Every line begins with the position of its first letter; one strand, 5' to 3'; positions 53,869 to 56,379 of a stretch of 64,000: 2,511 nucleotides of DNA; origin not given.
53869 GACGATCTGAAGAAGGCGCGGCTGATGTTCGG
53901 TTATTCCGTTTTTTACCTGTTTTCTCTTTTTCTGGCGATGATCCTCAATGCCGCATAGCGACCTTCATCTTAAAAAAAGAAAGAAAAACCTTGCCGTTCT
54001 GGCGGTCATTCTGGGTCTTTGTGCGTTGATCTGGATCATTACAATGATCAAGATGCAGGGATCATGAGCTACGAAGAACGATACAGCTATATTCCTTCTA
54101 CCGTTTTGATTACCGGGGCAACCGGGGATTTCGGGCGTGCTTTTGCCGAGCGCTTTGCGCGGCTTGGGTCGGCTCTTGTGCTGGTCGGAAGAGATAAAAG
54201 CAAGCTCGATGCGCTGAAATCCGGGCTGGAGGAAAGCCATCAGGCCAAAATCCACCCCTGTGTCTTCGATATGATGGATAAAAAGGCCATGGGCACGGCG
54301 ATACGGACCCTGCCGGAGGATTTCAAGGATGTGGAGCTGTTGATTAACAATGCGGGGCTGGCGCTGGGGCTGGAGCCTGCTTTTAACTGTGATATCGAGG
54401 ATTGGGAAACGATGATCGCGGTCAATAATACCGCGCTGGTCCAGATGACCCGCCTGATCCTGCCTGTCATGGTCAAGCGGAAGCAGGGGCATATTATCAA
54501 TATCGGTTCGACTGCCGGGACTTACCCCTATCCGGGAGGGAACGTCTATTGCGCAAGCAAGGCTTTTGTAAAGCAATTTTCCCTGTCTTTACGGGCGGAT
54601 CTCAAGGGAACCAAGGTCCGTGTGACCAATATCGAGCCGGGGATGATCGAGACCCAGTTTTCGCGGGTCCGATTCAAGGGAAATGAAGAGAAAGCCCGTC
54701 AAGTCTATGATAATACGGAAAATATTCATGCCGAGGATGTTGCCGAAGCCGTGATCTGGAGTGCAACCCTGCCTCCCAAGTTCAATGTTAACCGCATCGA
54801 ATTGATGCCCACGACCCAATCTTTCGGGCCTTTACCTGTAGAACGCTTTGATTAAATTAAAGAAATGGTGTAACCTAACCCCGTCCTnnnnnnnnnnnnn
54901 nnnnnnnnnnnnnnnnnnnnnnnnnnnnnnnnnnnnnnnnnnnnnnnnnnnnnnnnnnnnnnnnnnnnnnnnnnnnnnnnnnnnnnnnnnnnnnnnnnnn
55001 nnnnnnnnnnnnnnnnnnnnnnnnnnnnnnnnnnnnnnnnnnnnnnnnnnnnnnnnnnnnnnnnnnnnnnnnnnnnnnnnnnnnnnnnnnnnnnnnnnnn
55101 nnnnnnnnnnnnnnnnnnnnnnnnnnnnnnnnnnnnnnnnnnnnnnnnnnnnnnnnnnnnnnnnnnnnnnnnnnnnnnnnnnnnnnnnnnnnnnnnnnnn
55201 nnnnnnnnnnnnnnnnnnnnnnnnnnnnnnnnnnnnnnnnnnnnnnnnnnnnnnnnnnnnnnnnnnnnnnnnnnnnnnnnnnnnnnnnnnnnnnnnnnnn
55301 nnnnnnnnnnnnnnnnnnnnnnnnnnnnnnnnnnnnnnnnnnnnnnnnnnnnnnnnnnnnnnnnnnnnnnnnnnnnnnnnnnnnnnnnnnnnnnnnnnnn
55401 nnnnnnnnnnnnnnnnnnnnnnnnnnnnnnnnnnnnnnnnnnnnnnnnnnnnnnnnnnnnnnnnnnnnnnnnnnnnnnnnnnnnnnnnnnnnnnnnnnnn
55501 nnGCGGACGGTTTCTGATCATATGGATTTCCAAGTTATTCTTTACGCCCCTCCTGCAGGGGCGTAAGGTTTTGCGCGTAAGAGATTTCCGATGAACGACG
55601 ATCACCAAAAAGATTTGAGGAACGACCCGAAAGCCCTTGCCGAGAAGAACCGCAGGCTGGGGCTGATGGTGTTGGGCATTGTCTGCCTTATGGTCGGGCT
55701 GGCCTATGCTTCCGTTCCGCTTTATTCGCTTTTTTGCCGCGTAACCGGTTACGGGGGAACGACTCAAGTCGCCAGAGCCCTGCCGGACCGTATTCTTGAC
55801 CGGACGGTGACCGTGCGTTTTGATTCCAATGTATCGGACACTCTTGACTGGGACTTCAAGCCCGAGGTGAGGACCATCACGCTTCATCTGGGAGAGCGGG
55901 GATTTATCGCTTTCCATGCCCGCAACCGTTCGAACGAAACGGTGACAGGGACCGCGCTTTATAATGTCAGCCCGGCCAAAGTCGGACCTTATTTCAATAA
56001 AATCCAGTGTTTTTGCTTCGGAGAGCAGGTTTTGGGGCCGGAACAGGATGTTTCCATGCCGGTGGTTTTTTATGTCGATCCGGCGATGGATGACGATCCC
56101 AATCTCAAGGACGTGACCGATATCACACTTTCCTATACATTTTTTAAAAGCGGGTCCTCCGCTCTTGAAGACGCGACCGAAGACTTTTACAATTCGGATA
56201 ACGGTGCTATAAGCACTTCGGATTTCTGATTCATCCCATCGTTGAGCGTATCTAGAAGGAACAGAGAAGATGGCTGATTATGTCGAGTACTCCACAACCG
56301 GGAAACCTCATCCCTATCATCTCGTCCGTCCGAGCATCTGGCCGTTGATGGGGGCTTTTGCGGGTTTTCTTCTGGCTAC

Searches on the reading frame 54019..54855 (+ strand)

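Call 70: search_protein_families(library=pfam, proteins=[window:54019-54855:+], max_evalue=0.0001)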
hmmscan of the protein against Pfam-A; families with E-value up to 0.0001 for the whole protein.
window:54019-54855:+ (278 aa): 5 families
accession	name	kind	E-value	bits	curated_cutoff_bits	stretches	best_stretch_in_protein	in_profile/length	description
PF00106.31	adh_short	-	7.4e-52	176.1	26.6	1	28-218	2-190/195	short chain dehydrogenase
PF13561.12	adh_short_C2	-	3.4e-32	112.3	27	1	38-247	8-215/236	Enoyl-(Acyl carrier protein) reductase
PF08659.16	KR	-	1.2e-13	51.8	22.6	1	28-193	2-165/180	KR domain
PF01370.27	Epimerase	-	2.2e-05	24.4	20.9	0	29-250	1-226/240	NAD dependent epimerase/dehydratase family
PF02719.21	Polysacc_synt_2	-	2.4e-05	24.1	20.2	1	29-97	1-75/293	Polysaccharide biosynthesis protein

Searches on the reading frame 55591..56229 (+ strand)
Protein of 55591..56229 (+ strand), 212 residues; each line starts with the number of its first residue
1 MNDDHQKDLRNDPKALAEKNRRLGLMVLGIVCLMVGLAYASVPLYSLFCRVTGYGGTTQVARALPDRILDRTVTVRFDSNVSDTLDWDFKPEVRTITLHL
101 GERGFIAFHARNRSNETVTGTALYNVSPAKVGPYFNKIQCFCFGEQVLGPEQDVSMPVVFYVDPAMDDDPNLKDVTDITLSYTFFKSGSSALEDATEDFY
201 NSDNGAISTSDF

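Call 70: search_protein_families(library=pfam, proteins=[window:55591-56229:+], max_evalue=0.0001)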
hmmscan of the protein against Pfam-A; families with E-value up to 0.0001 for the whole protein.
window:55591-56229:+ (212 aa): 1 family
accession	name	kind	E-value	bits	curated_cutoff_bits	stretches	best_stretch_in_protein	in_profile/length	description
PF04442.19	CtaG_Cox11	-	2.3e-56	190.4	25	1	41-186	1-148/148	Cytochrome c oxidase assembly protein CtaG/Cox11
